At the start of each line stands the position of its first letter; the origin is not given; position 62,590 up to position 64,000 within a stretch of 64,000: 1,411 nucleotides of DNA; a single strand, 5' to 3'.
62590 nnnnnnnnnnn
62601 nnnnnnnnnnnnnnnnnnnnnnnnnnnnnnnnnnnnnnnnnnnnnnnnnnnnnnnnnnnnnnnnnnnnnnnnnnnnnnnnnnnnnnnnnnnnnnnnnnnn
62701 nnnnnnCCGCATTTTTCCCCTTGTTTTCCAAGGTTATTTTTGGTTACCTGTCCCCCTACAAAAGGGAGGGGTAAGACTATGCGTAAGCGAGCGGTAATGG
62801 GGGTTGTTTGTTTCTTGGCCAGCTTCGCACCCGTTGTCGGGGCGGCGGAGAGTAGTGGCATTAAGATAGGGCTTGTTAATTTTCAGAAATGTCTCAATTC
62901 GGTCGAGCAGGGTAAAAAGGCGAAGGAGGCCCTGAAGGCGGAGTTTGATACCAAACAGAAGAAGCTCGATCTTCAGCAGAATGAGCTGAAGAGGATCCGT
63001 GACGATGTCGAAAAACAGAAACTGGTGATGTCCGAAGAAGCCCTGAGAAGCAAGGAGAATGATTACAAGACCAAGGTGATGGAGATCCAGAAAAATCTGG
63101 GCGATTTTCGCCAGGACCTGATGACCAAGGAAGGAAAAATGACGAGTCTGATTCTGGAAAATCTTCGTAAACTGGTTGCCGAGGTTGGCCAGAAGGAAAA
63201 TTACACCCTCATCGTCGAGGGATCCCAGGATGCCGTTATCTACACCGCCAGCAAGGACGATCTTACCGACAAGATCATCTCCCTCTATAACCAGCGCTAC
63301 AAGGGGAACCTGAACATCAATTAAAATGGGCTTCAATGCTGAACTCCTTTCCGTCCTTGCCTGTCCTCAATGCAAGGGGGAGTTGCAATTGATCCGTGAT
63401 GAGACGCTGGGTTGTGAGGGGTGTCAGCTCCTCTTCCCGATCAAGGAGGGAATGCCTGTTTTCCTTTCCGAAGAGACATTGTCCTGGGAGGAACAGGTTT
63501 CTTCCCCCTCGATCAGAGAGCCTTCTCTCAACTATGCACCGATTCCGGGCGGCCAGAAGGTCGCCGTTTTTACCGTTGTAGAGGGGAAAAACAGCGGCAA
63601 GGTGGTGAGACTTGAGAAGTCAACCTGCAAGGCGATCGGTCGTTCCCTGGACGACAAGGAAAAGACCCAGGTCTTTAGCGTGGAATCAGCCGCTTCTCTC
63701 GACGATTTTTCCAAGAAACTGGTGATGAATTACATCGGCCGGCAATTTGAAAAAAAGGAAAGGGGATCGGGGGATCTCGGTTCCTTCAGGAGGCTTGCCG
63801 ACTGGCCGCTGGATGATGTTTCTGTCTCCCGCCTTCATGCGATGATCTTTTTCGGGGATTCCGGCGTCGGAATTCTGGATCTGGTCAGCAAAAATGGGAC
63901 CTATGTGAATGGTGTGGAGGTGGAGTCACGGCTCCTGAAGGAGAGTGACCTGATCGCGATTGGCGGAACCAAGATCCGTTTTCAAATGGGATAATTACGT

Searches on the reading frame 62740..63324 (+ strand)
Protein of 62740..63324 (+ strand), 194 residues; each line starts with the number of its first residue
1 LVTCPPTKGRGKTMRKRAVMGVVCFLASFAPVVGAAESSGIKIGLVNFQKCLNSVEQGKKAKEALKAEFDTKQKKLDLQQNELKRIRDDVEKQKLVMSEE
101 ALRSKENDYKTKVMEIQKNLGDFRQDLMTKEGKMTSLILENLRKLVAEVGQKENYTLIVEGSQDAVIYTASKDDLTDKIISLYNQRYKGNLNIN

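Call 59: search_protein_families(library=pfam, proteins=[window:62740-63324:+], max_evalue=0.001)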
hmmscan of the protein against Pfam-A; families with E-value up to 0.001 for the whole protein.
window:62740-63324:+ (194 aa): 1 family
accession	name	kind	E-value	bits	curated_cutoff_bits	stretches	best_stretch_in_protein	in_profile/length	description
PF03938.19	OmpH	-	7.4e-26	91.5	32.4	1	42-181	1-139/141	Outer membrane protein (OmpH-like)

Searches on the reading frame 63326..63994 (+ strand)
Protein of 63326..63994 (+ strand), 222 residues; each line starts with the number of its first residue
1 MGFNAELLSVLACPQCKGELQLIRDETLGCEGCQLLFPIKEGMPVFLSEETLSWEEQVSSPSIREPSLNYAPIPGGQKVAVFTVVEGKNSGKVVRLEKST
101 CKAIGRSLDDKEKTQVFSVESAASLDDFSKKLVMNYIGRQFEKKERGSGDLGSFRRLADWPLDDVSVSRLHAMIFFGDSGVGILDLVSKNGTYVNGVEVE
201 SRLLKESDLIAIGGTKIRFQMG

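Call 59: search_protein_families(library=pfam, proteins=[window:63326-63994:+], max_evalue=0.001)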
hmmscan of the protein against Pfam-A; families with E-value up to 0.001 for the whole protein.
window:63326-63994:+ (222 aa): 3 families
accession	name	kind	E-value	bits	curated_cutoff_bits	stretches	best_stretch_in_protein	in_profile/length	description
PF00498.31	FHA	-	3.2e-13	50.3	20.7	1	157-213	8-67/67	FHA domain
PF16697.10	Yop-YscD_cpl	-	8.9e-11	42.3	33.2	1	151-220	21-91/94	Inner membrane component of T3SS, cytoplasmic domain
PF03966.22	Trm112p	-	1.4e-09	38.2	22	1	6-42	3-40/40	Trm112p-like protein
